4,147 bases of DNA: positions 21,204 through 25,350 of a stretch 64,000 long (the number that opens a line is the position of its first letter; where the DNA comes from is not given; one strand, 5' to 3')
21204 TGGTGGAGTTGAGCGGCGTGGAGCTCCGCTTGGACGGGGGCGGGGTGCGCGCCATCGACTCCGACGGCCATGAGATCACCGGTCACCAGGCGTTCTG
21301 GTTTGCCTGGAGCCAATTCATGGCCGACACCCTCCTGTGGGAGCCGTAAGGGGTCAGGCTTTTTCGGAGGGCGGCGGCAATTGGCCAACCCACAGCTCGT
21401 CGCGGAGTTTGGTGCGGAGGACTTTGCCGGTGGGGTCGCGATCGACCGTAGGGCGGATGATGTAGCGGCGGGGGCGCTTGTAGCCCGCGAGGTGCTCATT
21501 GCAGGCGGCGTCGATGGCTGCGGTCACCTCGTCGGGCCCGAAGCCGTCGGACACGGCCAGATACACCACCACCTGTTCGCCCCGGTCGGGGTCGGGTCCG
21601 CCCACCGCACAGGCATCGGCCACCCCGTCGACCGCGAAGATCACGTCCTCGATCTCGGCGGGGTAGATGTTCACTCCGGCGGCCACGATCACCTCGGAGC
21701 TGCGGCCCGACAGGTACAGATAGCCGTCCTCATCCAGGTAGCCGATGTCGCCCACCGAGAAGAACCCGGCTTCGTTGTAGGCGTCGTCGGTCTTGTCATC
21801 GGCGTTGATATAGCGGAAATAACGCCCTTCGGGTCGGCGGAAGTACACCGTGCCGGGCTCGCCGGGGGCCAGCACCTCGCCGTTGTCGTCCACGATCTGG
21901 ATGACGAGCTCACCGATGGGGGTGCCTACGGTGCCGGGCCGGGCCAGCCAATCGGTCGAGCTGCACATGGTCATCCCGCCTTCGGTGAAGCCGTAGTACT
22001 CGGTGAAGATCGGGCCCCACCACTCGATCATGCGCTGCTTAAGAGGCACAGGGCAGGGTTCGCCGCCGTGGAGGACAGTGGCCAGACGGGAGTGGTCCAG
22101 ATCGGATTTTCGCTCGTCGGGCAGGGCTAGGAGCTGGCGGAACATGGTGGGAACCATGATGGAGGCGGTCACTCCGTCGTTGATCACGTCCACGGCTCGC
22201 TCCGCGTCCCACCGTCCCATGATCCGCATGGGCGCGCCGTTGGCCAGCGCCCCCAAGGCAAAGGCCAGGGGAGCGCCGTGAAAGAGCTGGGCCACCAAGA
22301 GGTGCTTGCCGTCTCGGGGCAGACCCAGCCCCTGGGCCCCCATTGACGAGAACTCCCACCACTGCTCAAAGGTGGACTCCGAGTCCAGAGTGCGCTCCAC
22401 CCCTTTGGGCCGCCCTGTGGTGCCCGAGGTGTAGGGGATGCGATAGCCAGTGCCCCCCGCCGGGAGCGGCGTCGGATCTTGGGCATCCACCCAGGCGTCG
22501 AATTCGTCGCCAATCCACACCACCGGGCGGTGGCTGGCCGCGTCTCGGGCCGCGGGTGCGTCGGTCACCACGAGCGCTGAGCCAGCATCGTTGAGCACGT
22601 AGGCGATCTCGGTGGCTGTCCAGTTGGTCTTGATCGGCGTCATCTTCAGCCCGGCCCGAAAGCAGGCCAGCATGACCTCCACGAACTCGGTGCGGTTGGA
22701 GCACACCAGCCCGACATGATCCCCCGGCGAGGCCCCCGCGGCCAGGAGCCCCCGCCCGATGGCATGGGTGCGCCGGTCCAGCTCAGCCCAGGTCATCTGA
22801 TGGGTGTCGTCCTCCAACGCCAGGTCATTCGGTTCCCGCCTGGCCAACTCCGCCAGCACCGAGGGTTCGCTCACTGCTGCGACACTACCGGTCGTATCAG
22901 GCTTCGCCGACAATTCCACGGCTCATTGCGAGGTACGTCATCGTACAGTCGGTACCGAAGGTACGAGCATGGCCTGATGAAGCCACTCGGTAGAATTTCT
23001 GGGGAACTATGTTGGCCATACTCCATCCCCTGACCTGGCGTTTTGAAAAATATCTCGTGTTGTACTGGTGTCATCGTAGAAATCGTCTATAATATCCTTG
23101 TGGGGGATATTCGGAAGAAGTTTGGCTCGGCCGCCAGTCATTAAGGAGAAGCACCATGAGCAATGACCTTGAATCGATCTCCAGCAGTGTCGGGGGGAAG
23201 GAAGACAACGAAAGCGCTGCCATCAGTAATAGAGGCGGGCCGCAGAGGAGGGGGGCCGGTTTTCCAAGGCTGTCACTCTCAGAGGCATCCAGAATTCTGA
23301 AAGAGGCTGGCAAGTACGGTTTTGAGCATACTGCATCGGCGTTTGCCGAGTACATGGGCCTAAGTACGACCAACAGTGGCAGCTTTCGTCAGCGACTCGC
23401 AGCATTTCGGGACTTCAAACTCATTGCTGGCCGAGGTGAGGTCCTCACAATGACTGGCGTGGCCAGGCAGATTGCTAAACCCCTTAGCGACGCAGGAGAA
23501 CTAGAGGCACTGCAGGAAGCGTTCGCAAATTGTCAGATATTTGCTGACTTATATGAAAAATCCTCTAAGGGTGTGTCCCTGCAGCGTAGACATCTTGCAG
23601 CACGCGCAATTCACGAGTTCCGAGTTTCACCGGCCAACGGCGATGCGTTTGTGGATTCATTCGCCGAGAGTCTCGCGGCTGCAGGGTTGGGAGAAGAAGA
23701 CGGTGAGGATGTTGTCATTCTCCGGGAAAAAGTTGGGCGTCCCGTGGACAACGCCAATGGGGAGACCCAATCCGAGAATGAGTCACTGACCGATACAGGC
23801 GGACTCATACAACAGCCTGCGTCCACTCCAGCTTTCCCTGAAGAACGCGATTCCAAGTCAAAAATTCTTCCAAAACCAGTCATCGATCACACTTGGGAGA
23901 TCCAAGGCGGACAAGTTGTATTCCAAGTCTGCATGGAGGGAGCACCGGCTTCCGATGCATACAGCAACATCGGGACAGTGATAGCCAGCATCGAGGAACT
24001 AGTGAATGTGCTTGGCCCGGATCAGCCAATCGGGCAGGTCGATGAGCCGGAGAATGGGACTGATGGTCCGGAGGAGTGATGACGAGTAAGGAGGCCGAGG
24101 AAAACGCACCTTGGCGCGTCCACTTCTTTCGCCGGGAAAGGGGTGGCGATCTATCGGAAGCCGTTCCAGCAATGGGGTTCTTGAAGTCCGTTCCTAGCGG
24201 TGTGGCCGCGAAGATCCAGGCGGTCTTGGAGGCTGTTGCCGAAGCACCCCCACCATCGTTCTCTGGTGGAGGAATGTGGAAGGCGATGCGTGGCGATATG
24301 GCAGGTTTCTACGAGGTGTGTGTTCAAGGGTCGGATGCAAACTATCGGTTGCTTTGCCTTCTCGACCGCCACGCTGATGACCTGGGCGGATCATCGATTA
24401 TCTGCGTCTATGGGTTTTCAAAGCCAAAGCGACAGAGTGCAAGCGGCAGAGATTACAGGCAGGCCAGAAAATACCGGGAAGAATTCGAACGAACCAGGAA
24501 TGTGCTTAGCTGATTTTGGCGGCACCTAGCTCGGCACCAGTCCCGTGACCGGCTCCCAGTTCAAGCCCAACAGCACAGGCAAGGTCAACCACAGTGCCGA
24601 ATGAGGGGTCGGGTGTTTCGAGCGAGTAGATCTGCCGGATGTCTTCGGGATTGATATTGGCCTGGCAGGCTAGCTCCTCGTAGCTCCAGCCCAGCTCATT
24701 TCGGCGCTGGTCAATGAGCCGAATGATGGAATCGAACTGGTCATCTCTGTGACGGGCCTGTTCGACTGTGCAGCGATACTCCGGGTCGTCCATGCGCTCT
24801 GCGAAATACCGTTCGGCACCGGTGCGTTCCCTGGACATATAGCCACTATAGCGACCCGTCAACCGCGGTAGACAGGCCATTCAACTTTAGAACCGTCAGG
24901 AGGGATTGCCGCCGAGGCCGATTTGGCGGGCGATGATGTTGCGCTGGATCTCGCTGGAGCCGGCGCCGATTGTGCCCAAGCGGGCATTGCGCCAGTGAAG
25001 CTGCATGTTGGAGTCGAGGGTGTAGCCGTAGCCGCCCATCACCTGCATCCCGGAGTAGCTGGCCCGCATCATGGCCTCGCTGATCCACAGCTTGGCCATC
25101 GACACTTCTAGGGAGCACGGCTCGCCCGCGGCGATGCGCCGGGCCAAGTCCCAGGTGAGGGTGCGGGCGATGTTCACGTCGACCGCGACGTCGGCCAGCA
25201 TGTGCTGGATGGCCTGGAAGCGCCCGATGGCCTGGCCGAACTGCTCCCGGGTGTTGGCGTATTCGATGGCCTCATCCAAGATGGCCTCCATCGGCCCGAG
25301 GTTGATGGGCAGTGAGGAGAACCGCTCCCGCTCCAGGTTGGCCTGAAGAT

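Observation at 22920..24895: Low-G+C three-gene cassette inserted into an acyl-CoA operon: orphan protein + Gp49/HigB-like toxin + convergent XRE regulator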

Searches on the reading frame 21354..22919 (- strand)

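Call 4: search_protein_families(library=pfam, proteins=[window:21354-22919:-], max_evalue=0.1)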
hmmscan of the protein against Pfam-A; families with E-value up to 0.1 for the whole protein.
window:21354-22919:- (521 aa): 3 families
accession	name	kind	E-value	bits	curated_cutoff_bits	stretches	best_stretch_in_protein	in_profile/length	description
PF00501.34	AMP-binding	-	3.6e-67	227.3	29.9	1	24-363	3-377/384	AMP-binding enzyme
PF13193.12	AMP-binding_C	-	2.1e-12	48.2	24.5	1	422-499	1-76/76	AMP-binding enzyme C-terminal domain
PF14535.12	AMP-binding_C_2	-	0.066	13.9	25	0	415-441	1-27/96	AMP-binding enzyme C-terminal domain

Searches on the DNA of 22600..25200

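Call 91: search_rna_families(source=window, start=22600, end=25200, threshold=evalue, max_evalue=1)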
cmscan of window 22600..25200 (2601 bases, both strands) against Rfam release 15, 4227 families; matches with E-value up to 1: 0.
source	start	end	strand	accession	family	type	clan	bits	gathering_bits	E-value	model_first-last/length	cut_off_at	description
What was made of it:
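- On Type I TA: No Rfam family matches 22600-25200 (call 91).
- Tried and rejected: No Rfam match (call 91).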
